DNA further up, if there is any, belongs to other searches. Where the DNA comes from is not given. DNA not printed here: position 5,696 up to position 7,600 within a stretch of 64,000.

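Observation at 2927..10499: Hydrogenase-like (Ehr-type) six-gene membrane complex whose large subunit has lost all Ni-Fe cysteine ligands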

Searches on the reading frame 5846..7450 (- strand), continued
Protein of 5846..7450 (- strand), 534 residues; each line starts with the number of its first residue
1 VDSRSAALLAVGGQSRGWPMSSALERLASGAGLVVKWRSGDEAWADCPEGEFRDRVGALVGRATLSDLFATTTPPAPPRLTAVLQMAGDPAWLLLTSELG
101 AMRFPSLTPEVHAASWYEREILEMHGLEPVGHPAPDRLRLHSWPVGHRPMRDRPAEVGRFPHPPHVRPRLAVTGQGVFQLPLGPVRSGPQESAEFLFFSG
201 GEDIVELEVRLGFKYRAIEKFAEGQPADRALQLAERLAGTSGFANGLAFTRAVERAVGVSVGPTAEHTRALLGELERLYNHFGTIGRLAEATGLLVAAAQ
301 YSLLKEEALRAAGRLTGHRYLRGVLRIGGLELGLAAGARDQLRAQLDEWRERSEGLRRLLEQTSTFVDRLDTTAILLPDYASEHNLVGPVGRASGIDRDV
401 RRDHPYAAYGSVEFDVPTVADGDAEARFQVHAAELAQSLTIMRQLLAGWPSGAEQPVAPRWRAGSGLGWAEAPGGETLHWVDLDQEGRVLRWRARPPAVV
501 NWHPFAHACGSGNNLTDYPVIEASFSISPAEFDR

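Call 96: get_annotated_region(hit=H3, flank=9000)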
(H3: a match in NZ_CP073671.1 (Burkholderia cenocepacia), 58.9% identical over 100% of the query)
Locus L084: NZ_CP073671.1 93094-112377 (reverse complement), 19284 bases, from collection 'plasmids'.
description: Burkholderia cenocepacia strain toggle2 plasmid unnamed1, complete sequence
organism: Burkholderia cenocepacia (NCBI taxid 95486)
taxonomy: Bacteria; Pseudomonadota; Betaproteobacteria; Burkholderiales; Burkholderiaceae; Burkholderia; Burkholderia cenocepacia
host: -; source: Homo sapiens,blood; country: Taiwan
typing (MOB-suite, as given by PLSDB): conjugative; replicon rep_cluster_1467; relaxase MOBF; mating-pair formation MPF_F
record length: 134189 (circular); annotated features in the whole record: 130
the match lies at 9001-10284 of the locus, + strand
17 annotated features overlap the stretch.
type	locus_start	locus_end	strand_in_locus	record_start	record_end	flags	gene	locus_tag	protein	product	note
CDS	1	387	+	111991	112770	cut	-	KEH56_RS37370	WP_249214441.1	hypothetical protein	-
CDS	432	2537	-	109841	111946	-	-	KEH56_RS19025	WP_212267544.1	dynamin family protein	-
CDS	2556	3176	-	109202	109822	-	-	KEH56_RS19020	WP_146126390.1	hypothetical protein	-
CDS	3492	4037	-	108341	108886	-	-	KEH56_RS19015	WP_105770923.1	inorganic diphosphatase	GO:0006796 - phosphate-containing compound metabolic process [Evidence IEA]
CDS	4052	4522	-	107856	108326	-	-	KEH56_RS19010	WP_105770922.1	HAD family hydrolase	-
CDS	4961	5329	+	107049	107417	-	-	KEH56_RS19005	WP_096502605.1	DUF190 domain-containing protein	-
CDS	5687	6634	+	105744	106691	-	-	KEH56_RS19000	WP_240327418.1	NADH-quinone oxidoreductase subunit H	-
CDS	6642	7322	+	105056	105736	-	-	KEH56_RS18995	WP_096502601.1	hydrogenase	-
CDS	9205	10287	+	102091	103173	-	-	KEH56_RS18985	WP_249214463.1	nickel-dependent hydrogenase large subunit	-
CDS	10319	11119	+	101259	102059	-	nuoB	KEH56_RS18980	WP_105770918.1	NADH-quinone oxidoreductase subunit NuoB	-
CDS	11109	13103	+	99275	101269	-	-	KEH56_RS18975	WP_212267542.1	proton-conducting transporter membrane subunit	-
CDS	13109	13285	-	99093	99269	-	-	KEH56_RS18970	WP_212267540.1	hypothetical protein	-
CDS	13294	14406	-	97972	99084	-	-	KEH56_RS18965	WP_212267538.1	hypothetical protein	-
CDS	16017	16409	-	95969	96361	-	crcB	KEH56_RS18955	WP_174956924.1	fluoride efflux transporter CrcB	-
CDS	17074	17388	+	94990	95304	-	-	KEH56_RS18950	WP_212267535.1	hypothetical protein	-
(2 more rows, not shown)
